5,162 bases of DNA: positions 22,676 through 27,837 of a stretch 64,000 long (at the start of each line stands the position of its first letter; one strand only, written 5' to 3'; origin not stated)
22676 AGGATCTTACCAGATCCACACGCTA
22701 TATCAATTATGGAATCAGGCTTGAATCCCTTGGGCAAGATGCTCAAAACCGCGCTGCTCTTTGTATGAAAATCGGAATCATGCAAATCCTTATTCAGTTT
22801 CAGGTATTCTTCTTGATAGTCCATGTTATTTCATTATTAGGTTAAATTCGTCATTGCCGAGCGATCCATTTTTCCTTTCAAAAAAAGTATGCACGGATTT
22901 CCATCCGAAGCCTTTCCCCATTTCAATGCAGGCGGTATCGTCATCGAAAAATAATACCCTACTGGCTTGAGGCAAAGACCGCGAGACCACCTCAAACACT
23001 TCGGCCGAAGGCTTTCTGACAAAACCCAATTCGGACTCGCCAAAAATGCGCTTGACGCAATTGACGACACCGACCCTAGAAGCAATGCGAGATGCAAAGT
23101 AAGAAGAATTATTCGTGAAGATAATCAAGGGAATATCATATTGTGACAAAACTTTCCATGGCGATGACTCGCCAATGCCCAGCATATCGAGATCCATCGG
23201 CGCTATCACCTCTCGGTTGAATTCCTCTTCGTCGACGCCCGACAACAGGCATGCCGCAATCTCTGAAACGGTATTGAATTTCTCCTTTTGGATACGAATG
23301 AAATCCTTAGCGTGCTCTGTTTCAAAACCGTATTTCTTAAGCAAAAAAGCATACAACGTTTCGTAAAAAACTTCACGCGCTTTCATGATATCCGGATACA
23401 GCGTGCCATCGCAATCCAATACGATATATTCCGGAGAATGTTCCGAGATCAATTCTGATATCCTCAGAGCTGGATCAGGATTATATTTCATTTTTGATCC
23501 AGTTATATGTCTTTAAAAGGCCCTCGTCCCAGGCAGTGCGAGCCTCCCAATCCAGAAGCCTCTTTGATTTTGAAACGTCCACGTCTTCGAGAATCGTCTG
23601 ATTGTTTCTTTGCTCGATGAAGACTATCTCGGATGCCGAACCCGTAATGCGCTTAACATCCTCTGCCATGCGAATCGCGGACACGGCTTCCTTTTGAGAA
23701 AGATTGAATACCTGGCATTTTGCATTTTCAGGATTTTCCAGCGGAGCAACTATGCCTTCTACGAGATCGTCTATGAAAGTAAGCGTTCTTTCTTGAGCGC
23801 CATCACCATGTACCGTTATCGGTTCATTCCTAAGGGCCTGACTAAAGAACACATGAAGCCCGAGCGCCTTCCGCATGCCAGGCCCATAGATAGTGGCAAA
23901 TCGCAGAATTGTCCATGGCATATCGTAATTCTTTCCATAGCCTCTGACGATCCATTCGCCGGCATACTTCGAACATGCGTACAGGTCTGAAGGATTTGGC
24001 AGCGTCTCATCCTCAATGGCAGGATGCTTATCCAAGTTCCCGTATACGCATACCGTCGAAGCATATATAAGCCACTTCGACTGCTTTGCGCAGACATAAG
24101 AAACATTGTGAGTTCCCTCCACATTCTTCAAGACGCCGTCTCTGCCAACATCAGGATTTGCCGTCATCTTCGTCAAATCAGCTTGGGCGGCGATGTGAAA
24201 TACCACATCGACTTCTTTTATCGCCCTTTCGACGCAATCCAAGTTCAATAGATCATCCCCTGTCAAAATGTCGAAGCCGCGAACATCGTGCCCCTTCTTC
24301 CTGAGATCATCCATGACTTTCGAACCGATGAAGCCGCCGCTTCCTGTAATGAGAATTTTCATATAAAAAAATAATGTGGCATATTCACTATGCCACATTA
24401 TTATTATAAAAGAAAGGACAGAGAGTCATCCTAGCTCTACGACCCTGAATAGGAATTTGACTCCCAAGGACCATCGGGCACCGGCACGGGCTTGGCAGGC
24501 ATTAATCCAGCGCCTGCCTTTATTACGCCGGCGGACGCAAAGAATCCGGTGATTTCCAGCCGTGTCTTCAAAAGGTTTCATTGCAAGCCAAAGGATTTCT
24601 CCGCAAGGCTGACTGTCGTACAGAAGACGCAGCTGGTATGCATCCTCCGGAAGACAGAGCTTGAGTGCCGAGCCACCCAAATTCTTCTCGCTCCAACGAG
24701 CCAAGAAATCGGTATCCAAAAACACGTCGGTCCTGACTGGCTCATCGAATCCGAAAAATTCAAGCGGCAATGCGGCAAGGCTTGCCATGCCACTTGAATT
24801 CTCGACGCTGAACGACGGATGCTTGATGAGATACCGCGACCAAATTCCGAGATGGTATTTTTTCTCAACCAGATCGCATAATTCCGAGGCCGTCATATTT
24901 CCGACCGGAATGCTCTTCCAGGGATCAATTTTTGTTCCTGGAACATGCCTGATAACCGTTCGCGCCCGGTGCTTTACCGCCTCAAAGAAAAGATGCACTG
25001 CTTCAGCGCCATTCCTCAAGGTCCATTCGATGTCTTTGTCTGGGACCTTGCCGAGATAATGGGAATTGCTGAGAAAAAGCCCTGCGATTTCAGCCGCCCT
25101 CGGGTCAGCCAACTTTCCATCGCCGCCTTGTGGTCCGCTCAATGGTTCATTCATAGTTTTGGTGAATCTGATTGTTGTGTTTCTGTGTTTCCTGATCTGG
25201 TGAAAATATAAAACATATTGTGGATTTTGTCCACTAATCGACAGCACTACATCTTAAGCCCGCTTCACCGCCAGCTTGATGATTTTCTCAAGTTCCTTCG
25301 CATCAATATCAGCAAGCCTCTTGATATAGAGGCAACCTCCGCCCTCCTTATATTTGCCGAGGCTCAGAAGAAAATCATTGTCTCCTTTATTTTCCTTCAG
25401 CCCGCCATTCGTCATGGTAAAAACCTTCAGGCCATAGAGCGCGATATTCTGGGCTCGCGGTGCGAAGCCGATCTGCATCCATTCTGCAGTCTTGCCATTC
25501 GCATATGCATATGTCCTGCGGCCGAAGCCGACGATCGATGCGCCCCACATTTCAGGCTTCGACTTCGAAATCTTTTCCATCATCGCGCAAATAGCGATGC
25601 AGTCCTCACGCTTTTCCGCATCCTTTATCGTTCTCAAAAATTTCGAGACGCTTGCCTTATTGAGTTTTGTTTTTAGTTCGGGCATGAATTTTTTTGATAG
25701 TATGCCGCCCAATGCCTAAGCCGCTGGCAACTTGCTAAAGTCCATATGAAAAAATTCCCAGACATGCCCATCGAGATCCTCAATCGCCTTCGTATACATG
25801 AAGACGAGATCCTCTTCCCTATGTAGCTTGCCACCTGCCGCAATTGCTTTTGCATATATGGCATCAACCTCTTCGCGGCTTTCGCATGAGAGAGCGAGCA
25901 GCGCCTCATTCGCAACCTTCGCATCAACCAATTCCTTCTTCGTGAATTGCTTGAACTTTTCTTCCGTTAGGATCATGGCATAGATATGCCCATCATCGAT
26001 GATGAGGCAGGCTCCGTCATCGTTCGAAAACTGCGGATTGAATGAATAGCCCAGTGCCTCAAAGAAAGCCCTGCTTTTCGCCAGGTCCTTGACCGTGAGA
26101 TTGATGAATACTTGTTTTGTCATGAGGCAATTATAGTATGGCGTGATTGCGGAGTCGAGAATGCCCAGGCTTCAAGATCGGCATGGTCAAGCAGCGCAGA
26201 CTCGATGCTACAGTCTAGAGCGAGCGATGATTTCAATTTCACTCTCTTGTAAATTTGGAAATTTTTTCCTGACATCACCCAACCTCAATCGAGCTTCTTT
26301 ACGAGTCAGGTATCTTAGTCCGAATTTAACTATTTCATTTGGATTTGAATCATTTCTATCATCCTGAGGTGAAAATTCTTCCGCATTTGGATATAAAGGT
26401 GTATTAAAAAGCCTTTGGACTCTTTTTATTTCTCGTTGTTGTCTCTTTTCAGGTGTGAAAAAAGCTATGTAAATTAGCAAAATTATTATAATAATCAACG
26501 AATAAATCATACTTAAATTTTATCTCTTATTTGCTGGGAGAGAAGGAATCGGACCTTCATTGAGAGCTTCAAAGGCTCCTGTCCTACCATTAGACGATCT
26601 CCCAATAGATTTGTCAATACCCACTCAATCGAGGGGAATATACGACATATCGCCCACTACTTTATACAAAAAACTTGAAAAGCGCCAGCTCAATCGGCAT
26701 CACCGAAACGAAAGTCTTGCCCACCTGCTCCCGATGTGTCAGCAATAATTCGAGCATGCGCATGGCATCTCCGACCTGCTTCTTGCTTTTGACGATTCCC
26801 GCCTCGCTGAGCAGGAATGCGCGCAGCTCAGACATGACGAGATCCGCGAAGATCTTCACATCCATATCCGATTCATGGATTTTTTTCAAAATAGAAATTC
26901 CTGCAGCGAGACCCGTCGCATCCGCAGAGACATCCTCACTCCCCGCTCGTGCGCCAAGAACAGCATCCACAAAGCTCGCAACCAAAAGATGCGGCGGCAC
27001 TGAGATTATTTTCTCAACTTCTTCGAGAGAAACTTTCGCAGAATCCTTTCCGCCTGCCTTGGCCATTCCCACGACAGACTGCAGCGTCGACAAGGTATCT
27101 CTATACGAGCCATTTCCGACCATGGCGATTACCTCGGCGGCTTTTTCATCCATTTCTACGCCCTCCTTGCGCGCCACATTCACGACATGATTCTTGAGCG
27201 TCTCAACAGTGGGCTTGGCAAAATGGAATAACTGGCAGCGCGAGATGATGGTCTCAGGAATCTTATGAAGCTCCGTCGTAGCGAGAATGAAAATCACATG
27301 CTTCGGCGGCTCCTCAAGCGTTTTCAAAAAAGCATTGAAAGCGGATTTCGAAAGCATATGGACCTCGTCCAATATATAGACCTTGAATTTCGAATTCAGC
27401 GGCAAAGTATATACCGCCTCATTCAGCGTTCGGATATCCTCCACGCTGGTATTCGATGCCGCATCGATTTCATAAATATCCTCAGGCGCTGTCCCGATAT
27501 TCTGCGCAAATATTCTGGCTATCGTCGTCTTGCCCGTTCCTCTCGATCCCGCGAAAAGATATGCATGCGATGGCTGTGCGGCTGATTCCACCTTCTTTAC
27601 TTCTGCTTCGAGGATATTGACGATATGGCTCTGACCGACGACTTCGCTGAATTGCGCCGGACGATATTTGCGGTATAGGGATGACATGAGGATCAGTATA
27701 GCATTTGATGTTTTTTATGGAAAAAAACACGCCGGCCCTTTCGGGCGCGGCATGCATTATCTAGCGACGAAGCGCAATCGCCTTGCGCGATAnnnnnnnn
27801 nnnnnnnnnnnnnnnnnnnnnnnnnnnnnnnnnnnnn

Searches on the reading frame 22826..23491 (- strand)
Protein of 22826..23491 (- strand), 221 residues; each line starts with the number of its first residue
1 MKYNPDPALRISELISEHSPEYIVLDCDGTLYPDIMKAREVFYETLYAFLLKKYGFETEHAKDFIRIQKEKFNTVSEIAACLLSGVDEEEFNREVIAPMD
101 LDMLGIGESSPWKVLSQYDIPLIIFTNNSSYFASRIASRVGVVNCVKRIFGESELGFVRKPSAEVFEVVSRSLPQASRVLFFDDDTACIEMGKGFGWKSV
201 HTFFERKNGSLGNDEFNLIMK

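Call 94: search_protein_families(library=pfam, proteins=[window:22826-23491:-], max_evalue=0.001)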
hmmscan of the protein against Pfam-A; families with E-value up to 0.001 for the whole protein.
window:22826-23491:- (221 aa): 1 family
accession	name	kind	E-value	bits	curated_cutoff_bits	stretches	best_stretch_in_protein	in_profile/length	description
PF00702.32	Hydrolase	-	1.9e-11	45.1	26.4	1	117-196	112-191/191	haloacid dehalogenase-like hydrolase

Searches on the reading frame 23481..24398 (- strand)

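Call 94: search_protein_families(library=pfam, proteins=[window:23481-24398:-], max_evalue=0.001)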
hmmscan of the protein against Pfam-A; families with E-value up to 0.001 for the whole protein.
window:23481-24398:- (305 aa): 7 families
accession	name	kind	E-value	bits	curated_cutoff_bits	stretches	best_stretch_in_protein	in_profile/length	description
PF01370.27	Epimerase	-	3.2e-42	145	20.9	1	15-233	1-239/240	NAD dependent epimerase/dehydratase family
PF16363.11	GDP_Man_Dehyd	-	3.3e-28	99.6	27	1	47-294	58-329/332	GDP-mannose 4,6 dehydratase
PF04321.23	RmlD_sub_bind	-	1.4e-24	87.2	27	1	13-258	1-238/287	RmlD substrate binding domain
PF01073.25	3Beta_HSD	-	5.9e-17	62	22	1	49-182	53-193/280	3-beta hydroxysteroid dehydrogenase/isomerase family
PF07993.18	NAD_binding_4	-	1.5e-12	47.7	20.1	1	56-172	82-209/258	Male sterility protein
PF02719.21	Polysacc_synt_2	-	3.6e-06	26.8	20.2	0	49-115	62-128/293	Polysaccharide biosynthesis protein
PF13460.12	NAD_binding_10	-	0.00013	22.4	27.2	0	48-170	46-146/184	NAD(P)H-binding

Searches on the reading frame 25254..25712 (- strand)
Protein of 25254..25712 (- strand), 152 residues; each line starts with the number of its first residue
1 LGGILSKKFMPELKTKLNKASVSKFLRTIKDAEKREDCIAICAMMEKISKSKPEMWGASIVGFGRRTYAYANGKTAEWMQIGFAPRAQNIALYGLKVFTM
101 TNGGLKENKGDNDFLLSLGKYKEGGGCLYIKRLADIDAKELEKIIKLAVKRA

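Call 3: search_protein_families(library=pfam, proteins=[window:25254-25712:-], max_evalue=0.1)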
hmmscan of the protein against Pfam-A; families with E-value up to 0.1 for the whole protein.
window:25254-25712:- (152 aa): 1 family
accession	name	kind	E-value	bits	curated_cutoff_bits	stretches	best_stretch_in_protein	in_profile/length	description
PF08818.16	DUF1801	-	7.6e-07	29.9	27.2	1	34-149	1-85/85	Domain of unknown function (DU1801)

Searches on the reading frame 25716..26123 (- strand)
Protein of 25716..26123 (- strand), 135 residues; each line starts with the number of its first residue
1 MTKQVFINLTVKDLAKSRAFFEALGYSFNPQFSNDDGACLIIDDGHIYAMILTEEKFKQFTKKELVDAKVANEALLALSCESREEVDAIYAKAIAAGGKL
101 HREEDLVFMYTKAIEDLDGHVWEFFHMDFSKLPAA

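Call 3: search_protein_families(library=pfam, proteins=[window:25716-26123:-], max_evalue=0.1)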
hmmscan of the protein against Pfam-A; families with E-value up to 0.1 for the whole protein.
window:25716-26123:- (135 aa): 2 families
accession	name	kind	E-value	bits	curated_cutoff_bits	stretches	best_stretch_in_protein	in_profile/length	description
PF00903.31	Glyoxalase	-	2.4e-08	34.8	20.6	1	6-124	4-121/121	Glyoxalase/Bleomycin resistance protein/Dioxygenase superfamily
PF22677.2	Ble-like_N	-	1.6e-07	31.4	24.5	1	5-33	3-33/41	Bleomycin resistance protein-like N-terminal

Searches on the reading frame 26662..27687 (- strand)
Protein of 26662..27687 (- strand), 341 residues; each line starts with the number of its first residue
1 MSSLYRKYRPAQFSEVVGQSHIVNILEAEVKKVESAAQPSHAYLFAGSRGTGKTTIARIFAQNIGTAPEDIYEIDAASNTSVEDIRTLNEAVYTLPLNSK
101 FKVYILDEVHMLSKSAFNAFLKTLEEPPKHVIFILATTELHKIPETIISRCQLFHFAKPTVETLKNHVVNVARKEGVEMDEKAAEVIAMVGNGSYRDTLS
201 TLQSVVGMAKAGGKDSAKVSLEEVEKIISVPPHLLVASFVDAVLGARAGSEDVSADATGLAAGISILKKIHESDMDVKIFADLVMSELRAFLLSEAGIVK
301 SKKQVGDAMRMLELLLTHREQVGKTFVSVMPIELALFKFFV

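Call 3: search_protein_families(library=pfam, proteins=[window:26662-27687:-], max_evalue=0.1)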
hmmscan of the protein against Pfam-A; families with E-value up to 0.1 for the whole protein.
window:26662-27687:- (341 aa): 29 families (the best 25 are shown)
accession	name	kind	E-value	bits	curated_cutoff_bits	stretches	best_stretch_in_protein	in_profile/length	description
PF13177.12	DNA_pol3_delta2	-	1.1e-30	107.1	27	2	77-158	78-159/161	DNA polymerase III, delta subunit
PF00004.35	AAA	-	5.7e-14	53.1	21.2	1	44-153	2-125/131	ATPase family associated with various cellular activities (AAA)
PF05496.18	RuvB_N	-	3.6e-09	37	27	1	9-126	2-110/159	Holliday junction DNA helicase RuvB P-loop domain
PF22608.2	DNAX_ATPase_lid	-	3.5e-07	30.3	27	1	165-202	3-40/49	DNA polymerase III clamp loader subunit, ATPase lid domain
PF13173.12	AAA_14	-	5.5e-07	30.1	27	1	42-135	4-95/129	AAA domain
PF13401.12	AAA_22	-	2.6e-06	28.2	27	1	47-136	12-121/130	AAA domain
PF07728.20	AAA_5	-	0.00011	22.7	22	1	44-127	3-93/139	AAA domain (dynein-related subfamily)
PF13604.12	AAA_30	-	0.00015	22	27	1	39-134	17-122/191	AAA domain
PF04851.21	ResIII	-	0.00043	20.7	22.5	0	81-124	103-150/164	Type III restriction enzyme, res subunit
PF06068.19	TIP49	-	0.00043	20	23.8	0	16-66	26-76/347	TIP49 P-loop domain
PF16193.11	AAA_assoc_2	-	0.00047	20.8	34.3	1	175-228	3-55/81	AAA C-terminal domain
PF14532.12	Sigma54_activ_2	-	0.00065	20.4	25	1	17-137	1-107/138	Sigma-54 interaction domain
PF13479.12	AAA_24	-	0.00079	19.8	27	0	44-116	6-80/195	AAA domain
PF01078.27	Mg_chelatase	-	0.0015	18.4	20.3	1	29-96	11-77/207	Magnesium chelatase, subunit ChlI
PF01637.24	ATPase_2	-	0.0023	18.2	33.2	1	27-228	5-212/225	ATPase domain predominantly from Archaea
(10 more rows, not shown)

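Call 12: find_encoding_contigs(protein=window:26662-27687:-, flank=6000, max_places=10)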
Protein window:26662-27687:- (341 aa): no gene with exactly this product is on record in the collection.

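Call 22: find_related_loci(query=window:26662-27687:-, collection=genome_contigs, flank=10000)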
Query window:26662-27687:- (341 aa) in genome_contigs; peptide patterns used: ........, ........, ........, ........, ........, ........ (x = any residue, [..] = any of these).
231 stretches matched a pattern; 24 encode a relative of the query (tblastn E <= 1e-3); 24 distinct loci.
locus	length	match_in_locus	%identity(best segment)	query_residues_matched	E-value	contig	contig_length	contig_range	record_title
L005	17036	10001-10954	65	2-340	7e-144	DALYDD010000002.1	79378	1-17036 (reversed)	MAG TPA_asm: Candidatus Paceibacterota bacterium isolate CTOTU14218 NODE_47_length_79378_cov_4.235417, whole genome shot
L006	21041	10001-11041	52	2-340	4e-106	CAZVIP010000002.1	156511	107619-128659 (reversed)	MAG TPA_asm: uncultured Candidatus Saccharibacteria bacterium isolate SRP301943_co4_11 genome assembly, contig: NODE_2_l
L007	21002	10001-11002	46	3-337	3e-93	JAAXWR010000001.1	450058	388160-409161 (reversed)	MAG: Candidatus Yonathbacteria bacterium isolate W9_Combined_metabat2_032 W9_Combined_metabat2_032_NODE_5, whole genome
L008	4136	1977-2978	45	2-336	4e-93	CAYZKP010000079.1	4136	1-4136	MAG TPA_asm: uncultured Candidatus Saccharibacteria bacterium isolate SRP269290_co1_947 genome assembly, contig: NODE_40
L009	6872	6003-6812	51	3-293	6e-92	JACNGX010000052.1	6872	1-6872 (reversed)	MAG: Parcubacteria group bacterium isolate NIOZ-UU136 NIOZ-UU_NODE_13860_length_6872_cov_6.57489, whole genome shotgun s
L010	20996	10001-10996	45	4-336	1e-88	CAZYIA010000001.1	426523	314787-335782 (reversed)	MAG TPA_asm: uncultured Candidatus Saccharibacteria bacterium isolate SRP263991_co5_231 genome assembly, contig: NODE_11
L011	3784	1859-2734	46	3-312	6e-88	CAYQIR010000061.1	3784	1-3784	MAG TPA_asm: uncultured Candidatus Saccharibacteria bacterium isolate binchicken_co38_1169 genome assembly, contig: NODE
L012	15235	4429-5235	48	3-293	2e-87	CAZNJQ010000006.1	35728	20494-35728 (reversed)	MAG TPA_asm: uncultured Candidatus Saccharibacteria bacterium isolate ERP119705_co17_656 genome assembly, contig: NODE_1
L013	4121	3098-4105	41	1-338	4e-86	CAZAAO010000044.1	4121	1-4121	MAG TPA_asm: uncultured Candidatus Saccharibacteria bacterium isolate SRP278252_co2_119 genome assembly, contig: NODE_47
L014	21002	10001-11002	44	3-337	5e-86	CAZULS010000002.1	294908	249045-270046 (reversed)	MAG TPA_asm: uncultured Candidatus Saccharibacteria bacterium isolate SRP167671_co2_238 genome assembly, contig: NODE_11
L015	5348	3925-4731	50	4-293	1e-85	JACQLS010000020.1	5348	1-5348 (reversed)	MAG: Parcubacteria group bacterium isolate NC_groundwater_1209_Ag_S-0.1um_50_38 S_p1_S3_coassembly_k141_1177956, whole g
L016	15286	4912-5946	43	3-338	3e-85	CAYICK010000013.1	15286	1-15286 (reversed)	MAG TPA_asm: uncultured Candidatus Saccharibacteria bacterium isolate ERP119705_co18_128 genome assembly, contig: NODE_4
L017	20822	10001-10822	49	3-297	6e-85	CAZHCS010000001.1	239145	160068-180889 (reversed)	MAG TPA_asm: uncultured Candidatus Saccharibacteria bacterium isolate SRP300315_co1_142 genome assembly, contig: NODE_10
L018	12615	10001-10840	47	3-303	1e-84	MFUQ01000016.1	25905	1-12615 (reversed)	MAG: Candidatus Nomurabacteria bacterium RIFCSPLOWO2_01_FULL_36_10b rifcsplowo2_01_scaffold_6700, whole genome shotgun s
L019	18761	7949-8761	52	2-293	6e-94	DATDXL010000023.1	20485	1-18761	MAG TPA_asm: Candidatus Paceibacterota bacterium isolate SMAG_U8138 k141_195733, whole genome shotgun sequence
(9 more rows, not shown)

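Call 40: search_protein_families(library=pfam, proteins=[L005:8640-9419:+, L005:9534-9872:+, L005:6403-7617:+], max_evalue=1)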
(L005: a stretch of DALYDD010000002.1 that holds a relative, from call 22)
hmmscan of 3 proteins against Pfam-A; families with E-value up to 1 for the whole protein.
L005:8640-9419:+ (260 aa): 0 families

L005:9534-9872:+ (113 aa): 2 families
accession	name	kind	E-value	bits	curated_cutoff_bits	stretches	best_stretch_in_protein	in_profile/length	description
PF11411.13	DNA_ligase_IV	-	0.082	13.5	22.1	1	79-93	19-33/34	DNA ligase IV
PF18179.6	SUa-2TM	-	0.15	11.8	25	1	43-97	143-197/279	SMODS- and Ubiquitin system-associated 2TM effector domain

L005:6403-7617:+ (405 aa): 8 families
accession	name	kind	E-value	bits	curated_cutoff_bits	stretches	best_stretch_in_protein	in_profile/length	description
PF10342.15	Kre9_KNH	-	3.5e-11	44.2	24.6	2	312-403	5-94/94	Kre9/KNH-like N-terminal Ig-like domain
PF15418.12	DUF4625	-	0.0017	19.1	27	1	359-390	90-121/131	Domain of unknown function (DUF4625)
PF07198.17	DUF1410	-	0.043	14.6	25.5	1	146-169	37-60/61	Protein of unknown function (DUF1410)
PF01835.25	MG2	-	0.046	14.5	32.8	0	358-388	57-87/96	MG2 domain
PF14734.12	DUF4469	-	0.094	13.1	22.6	0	355-383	57-85/101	Domain of unknown function (DUF4469) with IG-like fold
PF14610.12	Psg1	-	0.11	12.7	30.1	0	312-357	33-78/186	Ykl077w/Psg1 (Pma1 Stabilization in Golgi)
PF02221.20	E1_DerP2_DerF2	-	0.18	12.6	22.7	0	115-146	87-122/133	ML domain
PF03793.24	PASTA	-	0.2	12.1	23.2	0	46-80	12-46/64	PASTA domain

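Call 41: search_protein_families(library=ncbifam, proteins=[L005:8640-9419:+], max_evalue=1)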
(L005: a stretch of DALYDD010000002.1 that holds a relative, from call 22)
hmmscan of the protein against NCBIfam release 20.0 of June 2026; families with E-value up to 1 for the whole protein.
L005:8640-9419:+ (260 aa): 0 families

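Call 63: search_protein_families(library=padloc, proteins=[L005:8640-9419:+], max_evalue=1)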
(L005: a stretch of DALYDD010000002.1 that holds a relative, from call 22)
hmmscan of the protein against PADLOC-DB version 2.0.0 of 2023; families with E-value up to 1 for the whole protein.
L005:8640-9419:+ (260 aa): 0 families

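Call 94: search_protein_families(library=pfam, proteins=[L005:7970-8386:-], max_evalue=0.001)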
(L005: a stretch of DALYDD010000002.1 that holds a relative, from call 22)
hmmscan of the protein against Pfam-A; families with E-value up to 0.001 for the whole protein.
L005:7970-8386:- (138 aa): 0 families
